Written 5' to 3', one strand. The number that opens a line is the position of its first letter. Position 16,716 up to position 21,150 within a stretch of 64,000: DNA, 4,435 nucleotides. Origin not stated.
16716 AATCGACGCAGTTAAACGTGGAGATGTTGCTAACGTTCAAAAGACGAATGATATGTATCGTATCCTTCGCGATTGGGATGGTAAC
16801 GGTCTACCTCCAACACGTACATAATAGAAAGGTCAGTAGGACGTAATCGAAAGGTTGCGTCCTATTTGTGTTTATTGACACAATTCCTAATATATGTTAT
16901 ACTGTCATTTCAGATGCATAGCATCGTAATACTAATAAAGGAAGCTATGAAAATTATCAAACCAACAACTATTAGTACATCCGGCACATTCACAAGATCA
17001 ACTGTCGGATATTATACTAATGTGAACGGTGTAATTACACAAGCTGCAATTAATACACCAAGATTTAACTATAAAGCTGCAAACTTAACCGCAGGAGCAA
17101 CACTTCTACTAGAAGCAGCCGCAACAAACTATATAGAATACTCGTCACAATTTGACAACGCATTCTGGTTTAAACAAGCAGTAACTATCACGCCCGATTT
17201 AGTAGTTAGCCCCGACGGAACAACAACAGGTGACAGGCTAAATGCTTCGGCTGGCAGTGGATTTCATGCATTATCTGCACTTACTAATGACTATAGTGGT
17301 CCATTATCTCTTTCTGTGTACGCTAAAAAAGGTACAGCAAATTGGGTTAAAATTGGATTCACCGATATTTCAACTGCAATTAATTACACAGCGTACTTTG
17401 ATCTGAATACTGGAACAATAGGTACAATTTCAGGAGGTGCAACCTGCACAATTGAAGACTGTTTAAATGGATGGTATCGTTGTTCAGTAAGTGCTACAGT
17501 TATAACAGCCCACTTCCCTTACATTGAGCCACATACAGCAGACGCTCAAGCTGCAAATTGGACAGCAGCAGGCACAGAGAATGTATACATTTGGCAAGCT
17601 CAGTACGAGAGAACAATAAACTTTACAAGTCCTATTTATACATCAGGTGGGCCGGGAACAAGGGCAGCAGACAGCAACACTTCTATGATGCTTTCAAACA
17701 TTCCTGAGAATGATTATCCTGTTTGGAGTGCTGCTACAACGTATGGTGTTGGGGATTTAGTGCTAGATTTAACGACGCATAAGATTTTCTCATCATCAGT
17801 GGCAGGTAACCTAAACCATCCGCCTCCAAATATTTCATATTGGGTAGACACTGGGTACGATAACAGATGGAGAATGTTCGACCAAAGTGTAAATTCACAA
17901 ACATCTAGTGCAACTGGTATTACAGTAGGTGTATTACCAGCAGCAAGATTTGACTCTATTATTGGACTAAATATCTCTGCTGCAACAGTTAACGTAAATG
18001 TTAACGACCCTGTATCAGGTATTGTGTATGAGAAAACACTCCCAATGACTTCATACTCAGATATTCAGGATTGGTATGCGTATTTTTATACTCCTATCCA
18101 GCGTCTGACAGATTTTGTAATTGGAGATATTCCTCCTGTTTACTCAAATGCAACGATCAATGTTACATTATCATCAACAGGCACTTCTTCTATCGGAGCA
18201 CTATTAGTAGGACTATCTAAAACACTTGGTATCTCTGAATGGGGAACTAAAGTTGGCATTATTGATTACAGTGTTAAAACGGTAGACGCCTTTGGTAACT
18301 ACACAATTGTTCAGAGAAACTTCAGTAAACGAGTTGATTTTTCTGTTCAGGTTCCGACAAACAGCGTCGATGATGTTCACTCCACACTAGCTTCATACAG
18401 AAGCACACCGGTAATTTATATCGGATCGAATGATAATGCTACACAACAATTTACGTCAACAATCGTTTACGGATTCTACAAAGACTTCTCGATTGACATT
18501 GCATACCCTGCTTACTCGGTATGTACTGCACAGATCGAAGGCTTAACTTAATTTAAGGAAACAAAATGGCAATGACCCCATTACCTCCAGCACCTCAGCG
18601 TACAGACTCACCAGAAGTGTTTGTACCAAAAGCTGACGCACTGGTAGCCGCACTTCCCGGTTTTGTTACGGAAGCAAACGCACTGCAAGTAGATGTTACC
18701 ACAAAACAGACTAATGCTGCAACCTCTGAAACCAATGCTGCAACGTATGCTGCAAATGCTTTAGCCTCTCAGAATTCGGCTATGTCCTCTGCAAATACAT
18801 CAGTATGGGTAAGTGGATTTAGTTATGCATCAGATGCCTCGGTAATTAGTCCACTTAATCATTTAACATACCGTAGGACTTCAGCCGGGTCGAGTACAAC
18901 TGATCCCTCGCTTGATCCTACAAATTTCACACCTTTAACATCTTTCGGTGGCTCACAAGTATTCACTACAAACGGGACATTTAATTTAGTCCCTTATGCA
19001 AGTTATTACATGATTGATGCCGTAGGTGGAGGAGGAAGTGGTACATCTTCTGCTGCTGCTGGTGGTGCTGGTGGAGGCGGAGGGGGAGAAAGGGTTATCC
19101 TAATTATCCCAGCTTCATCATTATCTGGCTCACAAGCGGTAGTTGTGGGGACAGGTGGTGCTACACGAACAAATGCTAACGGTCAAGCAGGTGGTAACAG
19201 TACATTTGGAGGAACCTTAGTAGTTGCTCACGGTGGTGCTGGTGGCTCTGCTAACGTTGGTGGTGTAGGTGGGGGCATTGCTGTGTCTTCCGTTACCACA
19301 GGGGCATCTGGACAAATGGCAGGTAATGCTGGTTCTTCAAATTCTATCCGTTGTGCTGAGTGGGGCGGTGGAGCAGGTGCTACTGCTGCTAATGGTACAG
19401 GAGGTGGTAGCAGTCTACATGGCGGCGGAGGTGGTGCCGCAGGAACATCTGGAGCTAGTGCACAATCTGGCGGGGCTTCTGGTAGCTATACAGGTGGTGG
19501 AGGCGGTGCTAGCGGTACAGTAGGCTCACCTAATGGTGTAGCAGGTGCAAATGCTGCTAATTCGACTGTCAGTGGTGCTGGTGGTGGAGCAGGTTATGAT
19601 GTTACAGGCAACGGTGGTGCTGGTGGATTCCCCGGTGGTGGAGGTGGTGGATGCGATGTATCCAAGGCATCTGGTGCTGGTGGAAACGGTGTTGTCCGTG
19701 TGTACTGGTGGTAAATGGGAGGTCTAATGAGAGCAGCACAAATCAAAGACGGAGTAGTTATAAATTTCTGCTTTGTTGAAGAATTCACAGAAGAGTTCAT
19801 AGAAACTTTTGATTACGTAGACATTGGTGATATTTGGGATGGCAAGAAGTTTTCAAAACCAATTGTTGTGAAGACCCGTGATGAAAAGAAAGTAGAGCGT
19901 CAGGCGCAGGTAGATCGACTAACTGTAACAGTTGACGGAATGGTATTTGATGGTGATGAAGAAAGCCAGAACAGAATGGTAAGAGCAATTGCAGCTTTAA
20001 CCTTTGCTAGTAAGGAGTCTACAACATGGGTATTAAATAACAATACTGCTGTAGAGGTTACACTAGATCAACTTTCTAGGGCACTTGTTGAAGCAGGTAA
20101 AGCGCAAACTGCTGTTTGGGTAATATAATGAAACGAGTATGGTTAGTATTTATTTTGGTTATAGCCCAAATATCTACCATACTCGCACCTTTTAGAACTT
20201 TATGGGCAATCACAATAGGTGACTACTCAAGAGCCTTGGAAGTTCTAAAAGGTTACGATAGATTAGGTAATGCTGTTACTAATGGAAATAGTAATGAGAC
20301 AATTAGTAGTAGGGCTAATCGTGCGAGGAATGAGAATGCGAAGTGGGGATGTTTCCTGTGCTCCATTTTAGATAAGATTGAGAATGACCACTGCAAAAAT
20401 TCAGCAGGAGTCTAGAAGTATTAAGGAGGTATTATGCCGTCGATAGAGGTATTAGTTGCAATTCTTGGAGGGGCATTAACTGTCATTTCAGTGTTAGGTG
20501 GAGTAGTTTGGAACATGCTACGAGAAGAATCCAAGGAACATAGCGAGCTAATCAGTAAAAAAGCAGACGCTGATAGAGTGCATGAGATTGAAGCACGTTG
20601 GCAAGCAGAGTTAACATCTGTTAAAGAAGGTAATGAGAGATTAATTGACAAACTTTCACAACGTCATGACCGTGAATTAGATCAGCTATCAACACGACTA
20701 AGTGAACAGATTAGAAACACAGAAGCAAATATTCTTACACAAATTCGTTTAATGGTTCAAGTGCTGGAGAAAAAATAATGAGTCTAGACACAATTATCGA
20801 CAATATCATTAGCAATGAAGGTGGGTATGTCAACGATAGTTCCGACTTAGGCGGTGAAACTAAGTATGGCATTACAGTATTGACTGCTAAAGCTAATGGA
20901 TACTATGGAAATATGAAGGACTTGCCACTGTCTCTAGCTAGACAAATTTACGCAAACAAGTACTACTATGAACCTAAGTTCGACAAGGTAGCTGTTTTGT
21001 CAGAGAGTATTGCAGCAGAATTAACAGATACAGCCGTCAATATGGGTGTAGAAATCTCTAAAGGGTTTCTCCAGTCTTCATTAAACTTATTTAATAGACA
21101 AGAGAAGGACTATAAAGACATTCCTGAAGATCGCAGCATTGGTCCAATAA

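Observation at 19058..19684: Cluster of six E. coli-type Chi octamers (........), same orientation, within 630 bp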

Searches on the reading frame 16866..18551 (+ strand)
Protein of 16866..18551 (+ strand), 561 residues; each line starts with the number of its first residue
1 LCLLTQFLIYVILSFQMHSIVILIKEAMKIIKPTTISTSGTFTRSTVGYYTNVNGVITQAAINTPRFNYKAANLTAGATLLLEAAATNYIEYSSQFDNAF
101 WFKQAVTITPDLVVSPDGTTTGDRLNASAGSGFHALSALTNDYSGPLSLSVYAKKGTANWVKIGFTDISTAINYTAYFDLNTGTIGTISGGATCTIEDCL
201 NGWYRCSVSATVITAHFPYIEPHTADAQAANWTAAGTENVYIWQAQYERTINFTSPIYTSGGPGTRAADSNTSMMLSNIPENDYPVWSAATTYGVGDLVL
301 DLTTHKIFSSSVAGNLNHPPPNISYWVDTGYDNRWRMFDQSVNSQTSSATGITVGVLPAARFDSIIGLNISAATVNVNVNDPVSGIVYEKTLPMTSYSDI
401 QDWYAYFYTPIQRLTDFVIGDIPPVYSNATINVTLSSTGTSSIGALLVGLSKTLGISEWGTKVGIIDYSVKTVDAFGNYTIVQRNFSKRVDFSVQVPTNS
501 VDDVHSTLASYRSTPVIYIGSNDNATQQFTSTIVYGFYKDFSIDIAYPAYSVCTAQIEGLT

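Call 8: search_protein_families(library=pfam, proteins=[window:16866-18551:+], max_evalue=0.01)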
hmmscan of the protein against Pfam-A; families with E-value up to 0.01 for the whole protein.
window:16866-18551:+ (561 aa): 0 families

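Call 9: search_protein_families(library=phrogs, proteins=[window:16866-18551:+], max_evalue=0.001)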
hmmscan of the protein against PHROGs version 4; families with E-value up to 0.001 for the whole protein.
window:16866-18551:+ (561 aa): 5 families
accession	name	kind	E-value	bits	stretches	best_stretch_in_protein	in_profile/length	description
phrog_6278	-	unknown function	2.2e-73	248.1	1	267-560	18-305/306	-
phrog_5939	-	tail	3.3e-39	136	1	40-354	371-684/801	tail protein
phrog_34853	-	unknown function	2.3e-26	93.5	1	38-278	30-272/555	-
phrog_34644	-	unknown function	1.4e-16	61.3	1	290-520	338-572/609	-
phrog_1419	-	tail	1.3e-06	27.9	1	41-278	402-645/793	tail protein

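Call 16: search_dna_similar(query=window:16866-18551:+, collection=phages, mode=protein, max_rows=25)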
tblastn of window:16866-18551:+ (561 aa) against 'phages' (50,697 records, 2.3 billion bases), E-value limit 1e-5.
Records with a match: 133; places in all: 133; records where one place covers at least 80% of the query: 0.
Best place of each record, by identity: <60% 133.
By first word of the organism name: Vibrio 97; Campylobacter 7; Bacteriophage 6; Nonlabens 4; Rhizobium 3; Rhodobacter 3; Synechococcus 2; Salicola 2; Klebsiella 2; Caudoviricetes 2; and 4 more.
By host as written in the record: - 81; Vibrio lentus 5; Persicivirga sp. IMCC12024 4; Vibrio sp. F12 3; Salicola sp. M5 MPN 10^-2 23B 2; Rhizobium gallicum SO14B-4(6) 2; Rhodobacter capsulatus SB1003 2; Vibrio sp. sp. F13 2; and 29 more.
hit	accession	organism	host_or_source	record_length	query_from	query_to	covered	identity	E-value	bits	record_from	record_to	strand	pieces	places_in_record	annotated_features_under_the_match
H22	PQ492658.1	Limnohabitans phage DC31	Limnohabitans sp. DCL3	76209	244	560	57%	38.2%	9e-50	191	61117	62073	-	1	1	hypothetical protein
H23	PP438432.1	Synechococcus phage Ssp-JY42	Synechococcus sp.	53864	287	558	48%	29.7%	8e-25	115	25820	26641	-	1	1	hypothetical protein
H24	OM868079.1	Synechococcus phage Yong-M4-211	Synechococcus sp. PCC 7002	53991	287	558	48%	29.7%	8e-25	115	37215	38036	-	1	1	hypothetical protein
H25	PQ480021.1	Caulobacter phage DMCA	Caulobacter vibrioides CB15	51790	280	548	48%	29.7%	4e-29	129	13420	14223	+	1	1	hypothetical protein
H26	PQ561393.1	Escherichia phage Ec1-ASingh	-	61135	3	269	48%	28.6%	2e-7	61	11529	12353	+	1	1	record has no annotation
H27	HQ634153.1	Salicola phage CGphi29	Salicola sp. M5 MPN 10^-2 23B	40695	282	543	47%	28.4%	5e-22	107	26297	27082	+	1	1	hypothetical protein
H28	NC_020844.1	Salicola phage CGphi29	Salicola sp. M5 MPN 10^-2 23B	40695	282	543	47%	28.4%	5e-22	107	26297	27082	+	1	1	hypothetical protein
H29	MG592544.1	Vibrio phage 1.177.O._10N.286.45.E10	Vibrio sp. F12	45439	277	548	48%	27.3%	1e-13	80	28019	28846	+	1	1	hypothetical protein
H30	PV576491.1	Klebsiella phage vB_Kpn_RAH2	Klebsiella pneumoniae KP26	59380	23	269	44%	29.8%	3e-11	72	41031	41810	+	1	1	hypothetical protein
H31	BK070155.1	Bacteriophage sp.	Helicobacter trogontum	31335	261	560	53%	24.5%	6e-12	75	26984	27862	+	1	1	hypothetical protein (x2)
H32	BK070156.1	Bacteriophage sp.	Helicobacter trogontum ATCC 700114 ...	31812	261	560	53%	24.5%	6e-12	75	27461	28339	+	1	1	hypothetical protein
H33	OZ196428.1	Vibrio phage F89 g1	Seawater and oysters mix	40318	262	548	51%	25.3%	4e-12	75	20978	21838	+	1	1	hypothetical protein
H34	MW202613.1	Caudoviricetes sp.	Manatee Spring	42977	60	248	34%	38.1%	3e-11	72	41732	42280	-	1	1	putative tail fiber protein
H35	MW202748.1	Caudoviricetes sp.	Manatee Spring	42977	60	248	34%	38.1%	3e-11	72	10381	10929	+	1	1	putative tail fiber protein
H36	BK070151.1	Bacteriophage sp.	Helicobacter sp. 13S00477-4 genome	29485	253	560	55%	23.2%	4e-14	82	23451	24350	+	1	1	hypothetical protein (x2)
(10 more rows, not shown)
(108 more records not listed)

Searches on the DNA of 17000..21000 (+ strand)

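Call 5: search_dna_similar(query=window:17000-21000:+, collection=phages, mode=near, max_rows=25)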
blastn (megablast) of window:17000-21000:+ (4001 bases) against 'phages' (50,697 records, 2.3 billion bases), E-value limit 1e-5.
No match.
